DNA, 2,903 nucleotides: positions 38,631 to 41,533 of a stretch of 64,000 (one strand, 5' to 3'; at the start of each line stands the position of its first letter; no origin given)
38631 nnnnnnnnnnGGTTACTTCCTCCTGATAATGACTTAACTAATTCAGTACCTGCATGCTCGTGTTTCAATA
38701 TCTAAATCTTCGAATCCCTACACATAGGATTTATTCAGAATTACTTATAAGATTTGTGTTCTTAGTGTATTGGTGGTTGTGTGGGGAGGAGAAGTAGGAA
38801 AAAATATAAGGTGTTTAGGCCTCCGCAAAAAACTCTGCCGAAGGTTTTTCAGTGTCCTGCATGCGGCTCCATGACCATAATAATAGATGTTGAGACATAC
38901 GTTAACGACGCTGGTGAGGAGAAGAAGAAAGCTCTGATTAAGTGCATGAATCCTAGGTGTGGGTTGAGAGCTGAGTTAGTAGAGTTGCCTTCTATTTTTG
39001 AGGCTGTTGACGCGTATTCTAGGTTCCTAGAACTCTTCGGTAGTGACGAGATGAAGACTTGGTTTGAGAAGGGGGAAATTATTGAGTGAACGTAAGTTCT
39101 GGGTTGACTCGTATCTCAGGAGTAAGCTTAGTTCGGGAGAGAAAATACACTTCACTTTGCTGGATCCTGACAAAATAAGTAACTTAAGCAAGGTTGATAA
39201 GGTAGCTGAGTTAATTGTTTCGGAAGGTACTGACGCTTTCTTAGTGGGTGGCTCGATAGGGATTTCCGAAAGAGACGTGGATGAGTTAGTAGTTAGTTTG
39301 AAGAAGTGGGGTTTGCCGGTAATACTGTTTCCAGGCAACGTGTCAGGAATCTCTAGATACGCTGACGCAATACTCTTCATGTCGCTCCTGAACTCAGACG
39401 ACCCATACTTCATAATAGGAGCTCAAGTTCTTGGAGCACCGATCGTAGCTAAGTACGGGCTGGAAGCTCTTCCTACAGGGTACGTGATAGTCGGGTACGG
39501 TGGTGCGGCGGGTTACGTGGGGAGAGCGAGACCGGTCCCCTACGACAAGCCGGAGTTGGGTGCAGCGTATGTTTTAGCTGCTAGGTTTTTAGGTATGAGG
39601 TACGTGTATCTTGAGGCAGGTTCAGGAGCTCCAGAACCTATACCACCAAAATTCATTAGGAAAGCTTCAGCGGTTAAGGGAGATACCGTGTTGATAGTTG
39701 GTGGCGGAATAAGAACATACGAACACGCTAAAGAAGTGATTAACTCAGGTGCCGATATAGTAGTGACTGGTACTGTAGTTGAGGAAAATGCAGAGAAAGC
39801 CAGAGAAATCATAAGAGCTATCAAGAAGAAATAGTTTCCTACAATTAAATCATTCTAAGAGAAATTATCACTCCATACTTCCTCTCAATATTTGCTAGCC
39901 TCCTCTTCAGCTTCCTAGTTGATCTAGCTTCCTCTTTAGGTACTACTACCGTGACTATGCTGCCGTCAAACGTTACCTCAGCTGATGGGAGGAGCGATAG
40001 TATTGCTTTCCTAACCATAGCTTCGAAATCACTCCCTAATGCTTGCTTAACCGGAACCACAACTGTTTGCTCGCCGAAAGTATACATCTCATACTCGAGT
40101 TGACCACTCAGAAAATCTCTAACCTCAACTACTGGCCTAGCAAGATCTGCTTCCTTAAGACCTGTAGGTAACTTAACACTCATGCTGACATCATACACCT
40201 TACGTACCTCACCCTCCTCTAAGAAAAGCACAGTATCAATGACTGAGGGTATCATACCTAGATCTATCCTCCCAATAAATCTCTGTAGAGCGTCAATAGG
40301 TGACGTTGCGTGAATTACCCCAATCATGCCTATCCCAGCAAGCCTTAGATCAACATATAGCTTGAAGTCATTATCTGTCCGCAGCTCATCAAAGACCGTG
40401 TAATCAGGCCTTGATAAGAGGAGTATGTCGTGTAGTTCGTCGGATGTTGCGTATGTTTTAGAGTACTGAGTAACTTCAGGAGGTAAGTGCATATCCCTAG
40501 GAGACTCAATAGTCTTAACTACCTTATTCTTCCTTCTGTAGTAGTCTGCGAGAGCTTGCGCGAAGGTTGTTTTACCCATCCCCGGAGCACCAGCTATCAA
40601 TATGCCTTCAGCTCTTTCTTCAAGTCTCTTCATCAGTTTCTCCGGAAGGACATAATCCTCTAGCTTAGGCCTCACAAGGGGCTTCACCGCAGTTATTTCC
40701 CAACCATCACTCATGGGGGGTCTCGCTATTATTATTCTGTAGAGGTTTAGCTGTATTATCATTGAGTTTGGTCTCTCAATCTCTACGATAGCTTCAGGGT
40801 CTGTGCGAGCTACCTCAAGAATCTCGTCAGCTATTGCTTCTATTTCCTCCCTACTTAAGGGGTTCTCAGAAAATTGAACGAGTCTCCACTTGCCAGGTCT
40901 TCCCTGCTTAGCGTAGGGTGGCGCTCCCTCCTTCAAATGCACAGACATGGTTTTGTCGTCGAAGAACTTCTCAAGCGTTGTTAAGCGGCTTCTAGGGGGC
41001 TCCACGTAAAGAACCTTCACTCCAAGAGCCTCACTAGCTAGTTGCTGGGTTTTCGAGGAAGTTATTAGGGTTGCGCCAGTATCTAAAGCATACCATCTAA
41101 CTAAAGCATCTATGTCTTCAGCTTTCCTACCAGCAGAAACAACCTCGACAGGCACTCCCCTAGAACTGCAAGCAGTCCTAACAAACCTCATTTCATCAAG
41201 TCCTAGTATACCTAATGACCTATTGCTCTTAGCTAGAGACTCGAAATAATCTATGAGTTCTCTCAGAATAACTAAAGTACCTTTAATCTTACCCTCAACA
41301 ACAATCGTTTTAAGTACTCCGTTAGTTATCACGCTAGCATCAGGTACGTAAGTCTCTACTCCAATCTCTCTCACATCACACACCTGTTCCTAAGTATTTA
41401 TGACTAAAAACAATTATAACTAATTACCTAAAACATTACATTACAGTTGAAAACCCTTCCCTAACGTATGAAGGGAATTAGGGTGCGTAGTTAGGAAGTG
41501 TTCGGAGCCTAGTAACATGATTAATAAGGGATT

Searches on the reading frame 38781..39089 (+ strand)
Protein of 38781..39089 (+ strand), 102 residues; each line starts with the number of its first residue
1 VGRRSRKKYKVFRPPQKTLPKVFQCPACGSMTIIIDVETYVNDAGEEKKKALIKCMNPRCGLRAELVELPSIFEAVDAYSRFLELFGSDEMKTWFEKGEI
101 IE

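Call 79: search_protein_families(library=pfam, proteins=[window:38781-39089:+], max_evalue=0.00001)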
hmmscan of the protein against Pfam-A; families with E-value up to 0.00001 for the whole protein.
window:38781-39089:+ (102 aa): 1 family
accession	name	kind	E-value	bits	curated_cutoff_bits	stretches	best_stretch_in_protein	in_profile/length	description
PF05129.18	Zn_ribbon_Elf1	-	3.1e-10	40.4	29.8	1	3-85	2-76/79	Transcription elongation factor Elf1 like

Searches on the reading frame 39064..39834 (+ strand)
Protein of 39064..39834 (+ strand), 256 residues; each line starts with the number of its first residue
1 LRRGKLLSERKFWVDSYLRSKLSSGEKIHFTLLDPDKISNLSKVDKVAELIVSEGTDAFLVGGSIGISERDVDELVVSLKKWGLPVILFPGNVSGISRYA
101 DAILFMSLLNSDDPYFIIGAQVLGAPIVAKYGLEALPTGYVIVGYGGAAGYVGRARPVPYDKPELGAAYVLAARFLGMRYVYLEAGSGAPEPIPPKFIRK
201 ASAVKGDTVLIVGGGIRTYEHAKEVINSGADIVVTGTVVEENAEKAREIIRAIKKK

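Call 79: search_protein_families(library=pfam, proteins=[window:39064-39834:+], max_evalue=0.00001)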
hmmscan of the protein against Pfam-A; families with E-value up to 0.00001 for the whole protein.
window:39064-39834:+ (256 aa): 2 families
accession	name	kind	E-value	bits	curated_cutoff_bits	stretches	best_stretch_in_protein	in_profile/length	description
PF01884.23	PcrB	-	2e-61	207.8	23.9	1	26-250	6-222/226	PcrB family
PF00977.27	His_biosynth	-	2.4e-06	27.6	23.6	1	207-254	73-120/228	Histidine biosynthesis protein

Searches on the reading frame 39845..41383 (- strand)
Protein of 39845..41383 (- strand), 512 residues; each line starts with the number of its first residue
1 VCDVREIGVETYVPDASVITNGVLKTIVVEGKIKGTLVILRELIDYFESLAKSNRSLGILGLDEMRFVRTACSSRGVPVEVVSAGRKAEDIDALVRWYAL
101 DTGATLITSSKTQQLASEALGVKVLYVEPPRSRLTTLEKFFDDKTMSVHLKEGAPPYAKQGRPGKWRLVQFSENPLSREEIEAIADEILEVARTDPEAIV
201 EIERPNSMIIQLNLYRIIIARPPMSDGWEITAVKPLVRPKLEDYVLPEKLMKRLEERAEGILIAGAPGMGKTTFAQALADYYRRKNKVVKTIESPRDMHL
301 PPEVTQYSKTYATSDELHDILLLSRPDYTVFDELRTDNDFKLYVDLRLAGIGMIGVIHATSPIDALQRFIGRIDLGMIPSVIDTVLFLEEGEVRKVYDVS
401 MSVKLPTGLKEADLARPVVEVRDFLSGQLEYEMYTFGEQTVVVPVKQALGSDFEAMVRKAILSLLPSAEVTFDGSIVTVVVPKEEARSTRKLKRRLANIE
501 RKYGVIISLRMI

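Call 79: search_protein_families(library=pfam, proteins=[window:39845-41383:-], max_evalue=0.00001)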
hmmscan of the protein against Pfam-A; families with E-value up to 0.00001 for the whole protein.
window:39845-41383:- (512 aa): 2 families
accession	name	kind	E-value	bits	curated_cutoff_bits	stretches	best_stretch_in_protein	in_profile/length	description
PF00437.27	T2SSE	-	6.4e-06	25.5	24.9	0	250-370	134-256/370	Type II/IV secretion system protein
PF20720.3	nSTAND3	-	6.9e-06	26.3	27.2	0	253-298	13-57/155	Novel STAND NTPase 3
